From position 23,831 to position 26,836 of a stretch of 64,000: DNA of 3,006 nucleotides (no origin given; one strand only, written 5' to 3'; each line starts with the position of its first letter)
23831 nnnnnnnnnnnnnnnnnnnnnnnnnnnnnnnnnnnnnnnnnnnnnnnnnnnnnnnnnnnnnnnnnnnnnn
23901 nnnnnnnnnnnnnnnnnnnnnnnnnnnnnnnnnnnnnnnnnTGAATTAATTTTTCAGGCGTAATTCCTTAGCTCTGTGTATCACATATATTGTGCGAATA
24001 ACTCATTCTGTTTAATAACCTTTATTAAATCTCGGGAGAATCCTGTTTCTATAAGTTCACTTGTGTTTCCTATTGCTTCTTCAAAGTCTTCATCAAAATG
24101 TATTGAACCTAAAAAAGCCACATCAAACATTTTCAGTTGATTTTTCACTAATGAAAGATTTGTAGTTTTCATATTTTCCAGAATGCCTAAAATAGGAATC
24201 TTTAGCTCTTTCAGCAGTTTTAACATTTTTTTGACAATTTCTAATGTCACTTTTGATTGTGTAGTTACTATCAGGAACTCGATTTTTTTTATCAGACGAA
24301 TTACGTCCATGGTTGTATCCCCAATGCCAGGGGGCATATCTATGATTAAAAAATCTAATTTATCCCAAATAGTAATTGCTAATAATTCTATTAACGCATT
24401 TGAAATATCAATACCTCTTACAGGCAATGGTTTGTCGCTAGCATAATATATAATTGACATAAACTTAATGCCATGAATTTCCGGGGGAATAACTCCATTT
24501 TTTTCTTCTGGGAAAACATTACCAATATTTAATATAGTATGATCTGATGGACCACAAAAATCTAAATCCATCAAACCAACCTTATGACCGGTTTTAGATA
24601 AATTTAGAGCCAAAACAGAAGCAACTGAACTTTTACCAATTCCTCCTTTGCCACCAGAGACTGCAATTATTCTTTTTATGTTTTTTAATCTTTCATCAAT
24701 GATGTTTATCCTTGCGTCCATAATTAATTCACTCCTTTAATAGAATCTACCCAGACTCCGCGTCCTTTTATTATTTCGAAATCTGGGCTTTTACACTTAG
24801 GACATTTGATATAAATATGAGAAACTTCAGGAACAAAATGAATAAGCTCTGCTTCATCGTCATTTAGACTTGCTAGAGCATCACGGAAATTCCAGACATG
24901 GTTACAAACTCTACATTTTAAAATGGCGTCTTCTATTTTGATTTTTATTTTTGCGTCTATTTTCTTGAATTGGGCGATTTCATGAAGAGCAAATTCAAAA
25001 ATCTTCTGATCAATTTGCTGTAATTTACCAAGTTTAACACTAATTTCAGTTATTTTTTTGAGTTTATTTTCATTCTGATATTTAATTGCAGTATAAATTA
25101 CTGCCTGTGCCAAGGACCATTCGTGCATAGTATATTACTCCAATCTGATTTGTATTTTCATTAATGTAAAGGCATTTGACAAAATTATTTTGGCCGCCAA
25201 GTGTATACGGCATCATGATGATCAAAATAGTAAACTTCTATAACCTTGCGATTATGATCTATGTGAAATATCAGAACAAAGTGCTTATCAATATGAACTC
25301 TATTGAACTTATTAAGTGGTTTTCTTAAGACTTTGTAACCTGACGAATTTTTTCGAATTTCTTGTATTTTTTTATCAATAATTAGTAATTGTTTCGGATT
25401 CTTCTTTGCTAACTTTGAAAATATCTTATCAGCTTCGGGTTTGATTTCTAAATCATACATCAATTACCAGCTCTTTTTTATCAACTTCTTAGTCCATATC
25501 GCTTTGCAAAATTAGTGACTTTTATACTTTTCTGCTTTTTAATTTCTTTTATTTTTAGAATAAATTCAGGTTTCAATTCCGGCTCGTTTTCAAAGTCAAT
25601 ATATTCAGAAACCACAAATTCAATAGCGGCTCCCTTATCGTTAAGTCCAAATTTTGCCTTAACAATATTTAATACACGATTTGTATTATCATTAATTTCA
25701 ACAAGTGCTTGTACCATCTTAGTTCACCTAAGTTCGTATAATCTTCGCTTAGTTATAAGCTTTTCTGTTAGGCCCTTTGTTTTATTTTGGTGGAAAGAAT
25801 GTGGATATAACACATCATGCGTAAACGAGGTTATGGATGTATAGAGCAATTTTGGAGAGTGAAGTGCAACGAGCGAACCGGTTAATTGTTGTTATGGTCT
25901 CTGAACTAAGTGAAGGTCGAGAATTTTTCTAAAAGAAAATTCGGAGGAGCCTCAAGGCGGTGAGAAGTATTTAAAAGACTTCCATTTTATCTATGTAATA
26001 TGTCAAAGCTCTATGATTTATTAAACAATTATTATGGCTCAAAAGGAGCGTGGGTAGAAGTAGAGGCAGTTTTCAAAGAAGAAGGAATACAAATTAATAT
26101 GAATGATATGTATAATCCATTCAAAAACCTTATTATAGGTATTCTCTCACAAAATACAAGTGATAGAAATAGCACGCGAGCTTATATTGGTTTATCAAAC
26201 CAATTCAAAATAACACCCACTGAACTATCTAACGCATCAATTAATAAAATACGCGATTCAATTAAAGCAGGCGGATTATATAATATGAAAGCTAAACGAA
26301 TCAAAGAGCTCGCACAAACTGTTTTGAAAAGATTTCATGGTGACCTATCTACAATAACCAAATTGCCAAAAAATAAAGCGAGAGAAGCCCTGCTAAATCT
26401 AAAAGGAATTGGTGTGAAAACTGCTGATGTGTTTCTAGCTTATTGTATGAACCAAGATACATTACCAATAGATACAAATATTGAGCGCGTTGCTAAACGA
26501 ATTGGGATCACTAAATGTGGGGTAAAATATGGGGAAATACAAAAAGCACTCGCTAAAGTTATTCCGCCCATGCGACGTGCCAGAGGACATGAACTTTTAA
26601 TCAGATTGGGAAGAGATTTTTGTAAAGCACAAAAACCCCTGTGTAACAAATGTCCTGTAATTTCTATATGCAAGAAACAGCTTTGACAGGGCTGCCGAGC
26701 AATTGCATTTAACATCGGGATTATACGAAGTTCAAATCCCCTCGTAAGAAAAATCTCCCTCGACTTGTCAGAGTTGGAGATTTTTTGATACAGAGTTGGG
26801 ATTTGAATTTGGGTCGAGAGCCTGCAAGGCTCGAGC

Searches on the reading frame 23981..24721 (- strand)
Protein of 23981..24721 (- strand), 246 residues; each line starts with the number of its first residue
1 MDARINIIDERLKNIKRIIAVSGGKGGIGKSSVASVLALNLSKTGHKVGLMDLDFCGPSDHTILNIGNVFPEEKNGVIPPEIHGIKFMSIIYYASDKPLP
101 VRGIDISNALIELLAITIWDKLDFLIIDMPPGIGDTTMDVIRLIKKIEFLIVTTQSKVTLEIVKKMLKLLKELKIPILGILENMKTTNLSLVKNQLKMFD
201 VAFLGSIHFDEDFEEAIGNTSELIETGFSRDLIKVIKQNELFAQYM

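Call 71: search_protein_families(library=pfam, proteins=[window:23981-24721:-], max_evalue=0.00001)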
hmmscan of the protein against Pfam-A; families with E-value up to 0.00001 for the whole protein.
window:23981-24721:- (246 aa): 5 families
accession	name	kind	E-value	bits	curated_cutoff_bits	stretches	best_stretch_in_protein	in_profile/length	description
PF10609.15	ParA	-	7.8e-54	183.1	27.1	1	14-200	1-190/246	NUBPL iron-transfer P-loop NTPase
PF01656.29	CbiA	-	2.3e-11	44.2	25.4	1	19-219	1-121/125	CobQ/CobB/MinD/ParA nucleotide binding domain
PF13614.12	AAA_31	-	2.1e-09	38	27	1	17-174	2-168/177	AAA domain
PF02374.21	ArsA_ATPase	-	9.4e-07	28.8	24.3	0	19-54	4-38/305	Anion-transporting ATPase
PF09140.17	MipZ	-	2.4e-06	27.5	20.7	1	18-132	2-109/262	ATPase MipZ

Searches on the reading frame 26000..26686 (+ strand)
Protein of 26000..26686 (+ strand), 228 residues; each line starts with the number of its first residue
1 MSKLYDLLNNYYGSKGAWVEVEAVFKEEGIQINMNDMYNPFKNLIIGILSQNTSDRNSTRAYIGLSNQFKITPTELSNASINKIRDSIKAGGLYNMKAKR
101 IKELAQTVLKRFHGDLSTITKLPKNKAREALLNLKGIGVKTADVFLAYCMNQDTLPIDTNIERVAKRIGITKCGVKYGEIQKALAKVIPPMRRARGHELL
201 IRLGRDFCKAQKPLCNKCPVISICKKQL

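Call 71: search_protein_families(library=pfam, proteins=[window:26000-26686:+], max_evalue=0.00001)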
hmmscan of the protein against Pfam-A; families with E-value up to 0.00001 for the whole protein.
window:26000-26686:+ (228 aa): 2 families
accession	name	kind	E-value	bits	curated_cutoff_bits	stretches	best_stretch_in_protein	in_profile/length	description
PF00730.31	HhH-GPD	-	6.4e-17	62.3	26.2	1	48-190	4-108/108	HhH-GPD superfamily base excision DNA repair protein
PF22175.2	Ogg-HhH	-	1.9e-06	28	27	1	40-172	20-146/173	8-oxoguanine DNA glycosylase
